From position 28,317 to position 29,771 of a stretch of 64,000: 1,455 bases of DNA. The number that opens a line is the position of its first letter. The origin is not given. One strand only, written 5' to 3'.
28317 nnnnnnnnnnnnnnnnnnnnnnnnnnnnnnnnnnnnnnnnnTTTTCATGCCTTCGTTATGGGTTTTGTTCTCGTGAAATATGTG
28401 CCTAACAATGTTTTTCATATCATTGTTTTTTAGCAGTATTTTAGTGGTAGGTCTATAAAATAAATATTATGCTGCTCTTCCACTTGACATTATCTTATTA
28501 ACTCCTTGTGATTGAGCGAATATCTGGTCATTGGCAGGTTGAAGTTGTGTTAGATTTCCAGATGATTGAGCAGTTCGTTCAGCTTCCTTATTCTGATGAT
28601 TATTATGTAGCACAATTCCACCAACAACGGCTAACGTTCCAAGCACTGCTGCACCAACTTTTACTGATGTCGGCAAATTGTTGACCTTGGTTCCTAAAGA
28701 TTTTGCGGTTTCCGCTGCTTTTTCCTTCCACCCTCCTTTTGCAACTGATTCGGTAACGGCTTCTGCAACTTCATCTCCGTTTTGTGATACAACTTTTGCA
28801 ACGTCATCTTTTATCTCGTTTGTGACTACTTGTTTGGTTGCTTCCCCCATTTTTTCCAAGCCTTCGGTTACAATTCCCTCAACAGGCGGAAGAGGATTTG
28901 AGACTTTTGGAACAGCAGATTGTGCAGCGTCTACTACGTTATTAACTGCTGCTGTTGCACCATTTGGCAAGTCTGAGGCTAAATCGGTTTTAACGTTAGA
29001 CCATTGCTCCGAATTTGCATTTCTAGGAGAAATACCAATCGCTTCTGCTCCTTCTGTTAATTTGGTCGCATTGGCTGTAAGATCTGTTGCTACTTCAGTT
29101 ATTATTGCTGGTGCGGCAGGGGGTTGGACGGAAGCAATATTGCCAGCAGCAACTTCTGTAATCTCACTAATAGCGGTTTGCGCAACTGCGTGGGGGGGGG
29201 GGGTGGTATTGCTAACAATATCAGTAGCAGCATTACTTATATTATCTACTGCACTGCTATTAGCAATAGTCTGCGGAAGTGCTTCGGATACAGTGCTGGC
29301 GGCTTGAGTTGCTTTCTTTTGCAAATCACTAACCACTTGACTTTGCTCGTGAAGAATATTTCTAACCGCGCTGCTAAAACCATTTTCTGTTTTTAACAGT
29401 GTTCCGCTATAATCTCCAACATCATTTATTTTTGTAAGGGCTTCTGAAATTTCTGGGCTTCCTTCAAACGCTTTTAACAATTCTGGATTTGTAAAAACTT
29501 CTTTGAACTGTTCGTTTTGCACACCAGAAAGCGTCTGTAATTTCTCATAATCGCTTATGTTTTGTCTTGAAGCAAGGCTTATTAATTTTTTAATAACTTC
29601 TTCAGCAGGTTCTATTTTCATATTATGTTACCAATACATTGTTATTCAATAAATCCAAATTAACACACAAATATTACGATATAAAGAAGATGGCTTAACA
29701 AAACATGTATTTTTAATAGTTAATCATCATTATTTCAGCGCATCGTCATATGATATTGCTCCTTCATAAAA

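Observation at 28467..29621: Orphan tail-anchored protein with a C12 tract inserted between hisF and hisA: candidate translational phase variation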

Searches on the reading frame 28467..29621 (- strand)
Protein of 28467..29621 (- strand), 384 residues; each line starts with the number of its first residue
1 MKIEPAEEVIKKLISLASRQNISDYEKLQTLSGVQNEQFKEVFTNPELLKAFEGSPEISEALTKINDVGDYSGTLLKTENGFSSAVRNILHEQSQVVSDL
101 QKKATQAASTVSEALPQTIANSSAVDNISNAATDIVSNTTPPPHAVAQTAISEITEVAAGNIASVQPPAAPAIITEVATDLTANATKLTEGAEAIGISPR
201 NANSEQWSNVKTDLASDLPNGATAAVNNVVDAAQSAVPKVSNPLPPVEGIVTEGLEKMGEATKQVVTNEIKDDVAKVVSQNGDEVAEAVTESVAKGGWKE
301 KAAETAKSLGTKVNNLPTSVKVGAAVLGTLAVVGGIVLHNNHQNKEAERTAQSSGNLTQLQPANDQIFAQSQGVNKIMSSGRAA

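Call 4: search_protein_families(library=pfam, proteins=[window:28467-29621:-], max_evalue=10)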
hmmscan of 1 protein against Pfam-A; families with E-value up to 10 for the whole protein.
window:28467-29621:- (384 aa): 1 family
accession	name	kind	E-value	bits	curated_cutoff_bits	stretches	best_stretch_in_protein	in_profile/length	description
PF10360.14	DUF2433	-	0.34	11.5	27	1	66-127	12-73/124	Protein of unknown function (DUF2433)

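Call 5: find_homologous_proteins(query=window:28467-29621:-, max_evalue=0.001)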
Query window:28467-29621:- (384 aa): 1 proteins with E <= 0.001 among 8000 candidates.
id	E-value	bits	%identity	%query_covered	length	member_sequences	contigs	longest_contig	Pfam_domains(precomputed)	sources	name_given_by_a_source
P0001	8.4e-232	786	100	100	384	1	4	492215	-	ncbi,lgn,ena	-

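Call 6: find_encoding_contigs(protein=window:28470-29621:-, flank=10000, max_places=10)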
Protein window:28470-29621:- (384 aa): 6 contigs read that carry it; 1 place shown.
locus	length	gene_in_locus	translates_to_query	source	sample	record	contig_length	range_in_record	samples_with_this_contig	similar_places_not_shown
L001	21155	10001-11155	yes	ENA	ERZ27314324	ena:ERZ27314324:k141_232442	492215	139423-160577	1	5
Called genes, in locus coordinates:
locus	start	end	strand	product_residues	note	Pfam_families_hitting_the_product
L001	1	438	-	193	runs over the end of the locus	PF01292:Ni_hydr_CYTB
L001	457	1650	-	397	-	PF02353:CMAS, PF13489:Methyltransf_23, PF05175:MTS (weak), PF08241:Methyltransf_11, PF08242:Methyltransf_12, PF13649:Methyltransf_25, PF13847:Methyltransf_31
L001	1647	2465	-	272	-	PF07103:DUF1365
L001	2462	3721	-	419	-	PF01266:DAO, PF01593:Amino_oxidase, PF13450:NAD_binding_8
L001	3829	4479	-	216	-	PF22688:Hda_lid (weak)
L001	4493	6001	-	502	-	PF01029:NusB, PF01189:Methyltr_RsmB-F, PF01728:FtsJ (weak)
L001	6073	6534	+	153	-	PF11911:DUF3429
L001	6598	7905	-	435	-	PF04932:Wzy_C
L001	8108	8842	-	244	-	PF13505:OMP_b-brl, PF01617:Surface_Ag_2, PF02462:Opacity (weak)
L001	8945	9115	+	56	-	-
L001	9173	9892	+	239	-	PF00977:His_biosynth, PF01207:Dus (faint)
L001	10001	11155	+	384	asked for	-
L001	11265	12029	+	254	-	PF00977:His_biosynth, PF01207:Dus (weak), PF02581:TMP-TENI (faint), PF05690:ThiG (faint), PF03060:NMO (faint), PF01180:DHO_dh (faint)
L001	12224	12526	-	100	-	-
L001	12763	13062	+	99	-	PF00829:Ribosomal_L21p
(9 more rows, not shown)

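Call 9: list_cluster_members(proteins=[P0001])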
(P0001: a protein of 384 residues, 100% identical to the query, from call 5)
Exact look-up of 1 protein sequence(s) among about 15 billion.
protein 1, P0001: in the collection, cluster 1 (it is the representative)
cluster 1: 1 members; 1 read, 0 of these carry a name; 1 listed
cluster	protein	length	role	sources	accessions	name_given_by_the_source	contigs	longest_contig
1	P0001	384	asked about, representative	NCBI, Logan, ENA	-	-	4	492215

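Call 15: search_protein_representatives(protein=window:28470-29621:-)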
Query: 384 residues. Proteins with E-value up to 0.001 (for the whole library): 1; up to 1e-10: 1; up to 1e-30: 1. The best 1 are listed.
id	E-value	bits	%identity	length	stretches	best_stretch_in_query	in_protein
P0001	2.7e-232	786.4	100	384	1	1-384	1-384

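Call 23: predict_structure(protein=window:28470-29621:-)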
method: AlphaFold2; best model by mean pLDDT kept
length: 384 residues; sequences in the alignment: 1
mean_pLDDT: 41.5   pTM: 0.23
mean pLDDT of the five models: 41.5, 41.1, 39.4, 39.1, 37.9
residues with pLDDT >= 90: 0; 70-90: 0; 50-70: 57; < 50: 327
segments of 3 or more residues with pLDDT < 50: 1-4, 20-26, 28-46, 53-55, 57-279, 281-286, 288-296, 301-303, 312-325, 330-332, 359-365, 367-384
pLDDT, mean of each block of 10 residues (from residue 1): 49 53 45 47 49 48 43 33 32 37 38 32 35 35 36 39 34 41 42 35 40 37 38 33 32 39 37 45 46 47 49 45 48 50 55 50 47 38 29
secondary structure, 60 per line:
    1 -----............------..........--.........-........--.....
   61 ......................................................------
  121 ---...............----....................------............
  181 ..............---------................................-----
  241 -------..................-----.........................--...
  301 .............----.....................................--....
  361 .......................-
elements in order: H6-17 H24-33 H36-44 H46-53 H56-114 H124-138 H143-162 H169-194 H204-235 H248-265 H271-295 H298-313 H318-354 H357-383

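Call 24: find_related_loci(query=window:28470-29621:-, collection=metagenome_contigs, flank=6000)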
Query window:28470-29621:- (384 aa) in metagenome_contigs; peptide patterns used: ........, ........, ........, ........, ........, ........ (x = any residue, [..] = any of these).
166 stretches matched a pattern, but none encodes a relative of the query by tblastn (E <= 1e-3).

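Call 30: search_protein_families(library=ncbifam, proteins=[window:28470-29621:-], max_evalue=1)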
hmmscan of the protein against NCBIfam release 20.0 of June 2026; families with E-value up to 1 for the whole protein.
window:28470-29621:- (384 aa): 2 families
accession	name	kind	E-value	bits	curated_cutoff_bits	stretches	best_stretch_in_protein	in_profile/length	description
NF035930.1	lectin_2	subfamily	0.029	14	100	1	315-360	69-113/238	lectin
NF008975.0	PRK12323.1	equivalog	0.19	10.4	875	1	94-304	383-596/709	DNA polymerase III subunit gamma/tau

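Call 31: search_solved_structures(query=window:28470-29621:-, max_evalue=1)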
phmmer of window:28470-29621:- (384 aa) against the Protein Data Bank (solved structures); distinct sequences matched with E-value up to 1: 0.

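Call 61: search_protein_families(library=phrogs, proteins=[window:28470-29621:-], max_evalue=1)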
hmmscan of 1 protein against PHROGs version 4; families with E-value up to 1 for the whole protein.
window:28470-29621:- (384 aa): 3 families
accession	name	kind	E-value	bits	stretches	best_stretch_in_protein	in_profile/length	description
phrog_29249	-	unknown function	0.05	14.2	1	36-50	49-63/65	-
phrog_30937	-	unknown function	0.051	14.6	1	154-184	7-36/62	-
phrog_27036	-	unknown function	0.085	14.1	0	78-121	29-72/141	-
